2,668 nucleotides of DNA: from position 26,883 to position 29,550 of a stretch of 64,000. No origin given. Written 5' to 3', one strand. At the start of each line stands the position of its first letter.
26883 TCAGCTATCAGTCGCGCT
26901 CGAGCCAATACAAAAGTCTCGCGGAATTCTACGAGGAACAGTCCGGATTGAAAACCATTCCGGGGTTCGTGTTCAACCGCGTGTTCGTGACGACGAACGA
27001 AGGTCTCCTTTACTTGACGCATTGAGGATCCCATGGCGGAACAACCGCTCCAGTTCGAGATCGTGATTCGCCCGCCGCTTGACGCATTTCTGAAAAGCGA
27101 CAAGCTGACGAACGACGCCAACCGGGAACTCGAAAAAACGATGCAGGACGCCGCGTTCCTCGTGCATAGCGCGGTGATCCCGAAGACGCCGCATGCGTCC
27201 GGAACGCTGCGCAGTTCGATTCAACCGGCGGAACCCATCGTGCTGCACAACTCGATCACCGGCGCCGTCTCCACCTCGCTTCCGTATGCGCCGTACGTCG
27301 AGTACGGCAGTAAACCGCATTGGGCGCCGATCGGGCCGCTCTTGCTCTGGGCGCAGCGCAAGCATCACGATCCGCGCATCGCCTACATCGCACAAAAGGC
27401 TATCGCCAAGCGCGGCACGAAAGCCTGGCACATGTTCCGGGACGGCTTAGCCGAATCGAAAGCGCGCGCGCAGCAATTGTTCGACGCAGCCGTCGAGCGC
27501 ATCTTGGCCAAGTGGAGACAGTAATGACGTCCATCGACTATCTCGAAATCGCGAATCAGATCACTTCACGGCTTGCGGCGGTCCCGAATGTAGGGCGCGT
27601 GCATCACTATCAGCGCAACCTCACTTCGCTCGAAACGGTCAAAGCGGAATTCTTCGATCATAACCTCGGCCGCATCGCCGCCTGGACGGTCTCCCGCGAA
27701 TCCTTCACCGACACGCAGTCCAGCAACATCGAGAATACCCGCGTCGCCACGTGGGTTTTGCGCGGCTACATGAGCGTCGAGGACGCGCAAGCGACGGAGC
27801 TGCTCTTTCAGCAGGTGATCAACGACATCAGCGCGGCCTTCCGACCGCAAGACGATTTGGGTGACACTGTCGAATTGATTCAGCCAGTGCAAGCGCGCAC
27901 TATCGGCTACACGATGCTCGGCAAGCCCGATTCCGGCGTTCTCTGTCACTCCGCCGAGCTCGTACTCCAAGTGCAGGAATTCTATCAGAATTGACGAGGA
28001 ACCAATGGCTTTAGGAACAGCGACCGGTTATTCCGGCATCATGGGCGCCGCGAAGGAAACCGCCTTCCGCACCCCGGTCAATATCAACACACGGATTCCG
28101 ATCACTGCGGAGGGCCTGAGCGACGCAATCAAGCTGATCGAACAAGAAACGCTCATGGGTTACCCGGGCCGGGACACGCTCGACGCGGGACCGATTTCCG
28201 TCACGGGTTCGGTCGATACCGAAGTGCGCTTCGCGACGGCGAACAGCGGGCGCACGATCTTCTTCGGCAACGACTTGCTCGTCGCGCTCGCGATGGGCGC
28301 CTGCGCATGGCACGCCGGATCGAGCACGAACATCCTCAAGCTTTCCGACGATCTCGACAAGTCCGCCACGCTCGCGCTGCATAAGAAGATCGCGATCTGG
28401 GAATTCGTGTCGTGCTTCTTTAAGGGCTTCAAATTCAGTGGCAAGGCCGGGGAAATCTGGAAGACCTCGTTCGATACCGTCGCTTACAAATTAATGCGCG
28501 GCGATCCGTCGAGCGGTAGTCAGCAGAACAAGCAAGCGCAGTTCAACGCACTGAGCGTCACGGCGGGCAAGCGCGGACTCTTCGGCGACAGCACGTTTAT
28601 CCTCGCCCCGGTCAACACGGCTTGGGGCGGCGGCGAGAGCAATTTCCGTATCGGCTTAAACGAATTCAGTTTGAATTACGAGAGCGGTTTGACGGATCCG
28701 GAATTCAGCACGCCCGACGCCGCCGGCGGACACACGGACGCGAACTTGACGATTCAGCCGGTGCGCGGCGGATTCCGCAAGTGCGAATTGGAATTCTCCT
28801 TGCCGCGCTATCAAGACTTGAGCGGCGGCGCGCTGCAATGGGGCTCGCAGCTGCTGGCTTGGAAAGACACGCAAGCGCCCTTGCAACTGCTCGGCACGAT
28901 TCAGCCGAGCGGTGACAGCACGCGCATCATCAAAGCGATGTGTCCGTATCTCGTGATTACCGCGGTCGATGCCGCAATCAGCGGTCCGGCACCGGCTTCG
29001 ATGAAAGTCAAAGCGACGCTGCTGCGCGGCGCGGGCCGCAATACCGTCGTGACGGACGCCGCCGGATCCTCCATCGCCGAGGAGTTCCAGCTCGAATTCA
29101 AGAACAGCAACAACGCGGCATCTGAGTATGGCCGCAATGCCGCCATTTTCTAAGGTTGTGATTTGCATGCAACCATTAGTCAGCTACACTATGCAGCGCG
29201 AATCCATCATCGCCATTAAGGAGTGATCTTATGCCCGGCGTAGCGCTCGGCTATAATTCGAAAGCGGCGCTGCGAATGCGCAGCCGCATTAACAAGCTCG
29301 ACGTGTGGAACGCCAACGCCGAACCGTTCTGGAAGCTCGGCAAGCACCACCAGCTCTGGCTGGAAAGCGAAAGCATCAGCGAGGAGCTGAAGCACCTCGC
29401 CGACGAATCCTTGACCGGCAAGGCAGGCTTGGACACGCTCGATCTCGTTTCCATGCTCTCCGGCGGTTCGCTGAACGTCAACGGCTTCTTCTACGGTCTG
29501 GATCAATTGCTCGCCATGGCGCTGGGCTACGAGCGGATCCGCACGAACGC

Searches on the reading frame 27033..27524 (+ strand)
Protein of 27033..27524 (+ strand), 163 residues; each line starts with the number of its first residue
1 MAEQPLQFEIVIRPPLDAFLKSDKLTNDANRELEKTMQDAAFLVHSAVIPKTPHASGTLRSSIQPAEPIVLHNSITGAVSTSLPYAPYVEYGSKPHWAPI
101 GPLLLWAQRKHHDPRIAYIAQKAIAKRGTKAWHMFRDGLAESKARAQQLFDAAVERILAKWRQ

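Call 61: search_protein_families(library=phrogs, proteins=[window:27033-27524:+])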
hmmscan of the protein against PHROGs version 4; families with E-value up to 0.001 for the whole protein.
window:27033-27524:+ (163 aa): 1 family
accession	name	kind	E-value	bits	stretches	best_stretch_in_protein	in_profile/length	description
phrog_5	-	connector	1.1e-13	52.6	1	23-160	106-211/239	tail completion or Neck1 protein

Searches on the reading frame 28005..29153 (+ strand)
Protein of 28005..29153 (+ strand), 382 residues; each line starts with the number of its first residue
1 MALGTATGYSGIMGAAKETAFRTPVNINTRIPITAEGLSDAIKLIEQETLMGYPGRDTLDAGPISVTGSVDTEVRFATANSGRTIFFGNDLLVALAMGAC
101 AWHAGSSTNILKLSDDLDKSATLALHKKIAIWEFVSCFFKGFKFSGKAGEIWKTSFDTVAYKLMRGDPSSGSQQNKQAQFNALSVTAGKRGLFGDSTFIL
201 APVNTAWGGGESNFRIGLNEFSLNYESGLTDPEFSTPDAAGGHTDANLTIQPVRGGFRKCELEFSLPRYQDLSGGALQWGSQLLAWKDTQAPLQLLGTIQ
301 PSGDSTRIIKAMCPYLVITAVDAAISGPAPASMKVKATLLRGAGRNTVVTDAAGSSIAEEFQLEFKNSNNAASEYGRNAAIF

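Call 60: find_related_loci(query=window:28005-29153:+, collection=viral_contigs, flank=3000)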
Query window:28005-29153:+ (382 aa) in viral_contigs; peptide patterns used: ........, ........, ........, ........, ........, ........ (x = any residue, [..] = any of these).
7 stretches matched a pattern; 1 encode a relative of the query (tblastn E <= 1e-3); 1 distinct loci.
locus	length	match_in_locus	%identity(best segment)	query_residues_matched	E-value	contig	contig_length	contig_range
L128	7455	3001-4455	86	1-382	0e+0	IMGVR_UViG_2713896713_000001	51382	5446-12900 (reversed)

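Call 61: search_protein_families(library=phrogs, proteins=[window:28005-29153:+])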
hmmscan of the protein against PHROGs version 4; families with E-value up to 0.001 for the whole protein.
window:28005-29153:+ (382 aa): 1 family
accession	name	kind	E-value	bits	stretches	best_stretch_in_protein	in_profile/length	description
phrog_290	-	tail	0.00026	21.4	1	3-168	11-175/411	minor tail protein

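Call 74: find_encoding_contigs(protein=window:28005-29153:+, flank=2000, max_places=10)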
Protein window:28005-29153:+ (382 aa): no gene with exactly this product is on record in the collection.

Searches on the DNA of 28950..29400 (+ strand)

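Call 76: search_rna_families(source=window, start=28950, end=29400, threshold=evalue, max_evalue=10)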
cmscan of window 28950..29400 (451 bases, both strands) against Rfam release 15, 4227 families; matches with E-value up to 10: 4.
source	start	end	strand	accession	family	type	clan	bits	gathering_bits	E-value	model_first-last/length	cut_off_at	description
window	29125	29219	-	RF00309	snosnR60_Z15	Gene; snRNA; snoRNA; CD-box;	CL00070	17.9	41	3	1-98/98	no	Small nucleolar RNA snR60/Z15/Z230/Z193/J17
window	28956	29041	+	RF03073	RT-19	Gene; sRNA;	-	17.6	78.3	0.42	1-99/99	no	RT-19 RNA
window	29155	29184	+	RF01362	CRISPR-DR49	Gene; CRISPR;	-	17.5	41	2.6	1-47/47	no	CRISPR RNA direct repeat element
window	28950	28997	-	RF02163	sR-tMet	Gene; snRNA; snoRNA; CD-box;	-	16.4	50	3.7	1-53/72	3'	Small nucleolar RNA sR-tMet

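Call 84: search_dna_similar(query=window:29100-29300:+, collection=phages, mode=distant, max_evalue=10)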
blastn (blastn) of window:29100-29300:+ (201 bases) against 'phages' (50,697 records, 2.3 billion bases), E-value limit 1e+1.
Records with a match: 25; places in all: 25; records where one place covers at least 80% of the query: 0.
Best place of each record, by identity: >=99% 6; 90-95% 7; 80-90% 12.
By first word of the organism name: Rhodobacter 9; Shigella 7; Ralstonia 3; Salmonella 2; Burkholderia 2; Synechococcus 1; Nocardia 1.
By host as written in the record: Rhodobacter capsulatus YW1 9; Shigella boydii 3; Ralstonia solanacearum 3; Shigella dysenteriae, Escherichia coli B 2; - 2; Shigella boydii type 1 2; Burkholderia gladioli 2; Synechococcus sp. WH 7803 1; and 1 more.
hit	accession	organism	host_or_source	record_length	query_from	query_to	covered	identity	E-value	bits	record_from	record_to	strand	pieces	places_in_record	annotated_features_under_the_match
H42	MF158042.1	Shigella phage Sd1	Shigella dysenteriae, Escherichia coli B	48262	164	197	17%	86.1%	8e+0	37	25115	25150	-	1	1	tail tape measure protein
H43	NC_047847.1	Shigella phage Sd1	Shigella dysenteriae, Escherichia coli B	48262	164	197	17%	86.1%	8e+0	37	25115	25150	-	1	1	tail length tape measure protein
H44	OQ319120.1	Synechococcus phage S-BM1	Synechococcus sp. WH 7803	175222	44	73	15%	86.7%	2e+0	37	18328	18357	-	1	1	VrlC protein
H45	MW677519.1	Rhodobacter phage RcMrWorf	Rhodobacter capsulatus YW1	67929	41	69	14%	86.2%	8e+0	36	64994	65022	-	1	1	92: hypothetical protein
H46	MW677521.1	Rhodobacter phage RcPescado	Rhodobacter capsulatus YW1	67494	41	69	14%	86.2%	8e+0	36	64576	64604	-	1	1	92: hypothetical protein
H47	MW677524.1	Rhodobacter phage RcSalem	Rhodobacter capsulatus YW1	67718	41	69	14%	86.2%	8e+0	36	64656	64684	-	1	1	93: hypothetical protein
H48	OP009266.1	Rhodobacter phage RcAquaphina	Rhodobacter capsulatus YW1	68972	41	69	14%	86.2%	8e+0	36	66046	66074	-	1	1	hypothetical protein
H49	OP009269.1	Rhodobacter phage RcDora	Rhodobacter capsulatus YW1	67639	41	69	14%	86.2%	8e+0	36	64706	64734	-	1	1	hypothetical protein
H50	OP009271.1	Rhodobacter phage RcJoli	Rhodobacter capsulatus YW1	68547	41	69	14%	86.2%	8e+0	36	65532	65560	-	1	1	hypothetical protein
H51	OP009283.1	Rhodobacter phage RcPacific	Rhodobacter capsulatus YW1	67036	41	69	14%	86.2%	8e+0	36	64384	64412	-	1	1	hypothetical protein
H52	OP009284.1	Rhodobacter phage RcPeripeteia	Rhodobacter capsulatus YW1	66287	41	69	14%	86.2%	8e+0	36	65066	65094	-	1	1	hypothetical protein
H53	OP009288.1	Rhodobacter phage RcWhiteOak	Rhodobacter capsulatus YW1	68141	41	69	14%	86.2%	8e+0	36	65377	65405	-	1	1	hypothetical protein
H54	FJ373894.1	Shigella phage Ag3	Shigella boydii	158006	92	116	12%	92.0%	2e+0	37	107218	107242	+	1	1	orf00191: Gp20 portal vertex protein of head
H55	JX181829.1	Salmonella phage SKML-39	mixed Maryland water samples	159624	92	116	12%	92.0%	2e+0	37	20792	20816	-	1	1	hypothetical protein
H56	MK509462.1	Shigella phage MK-13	Shigella boydii type 1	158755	92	116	12%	92.0%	2e+0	37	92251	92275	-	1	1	portal protein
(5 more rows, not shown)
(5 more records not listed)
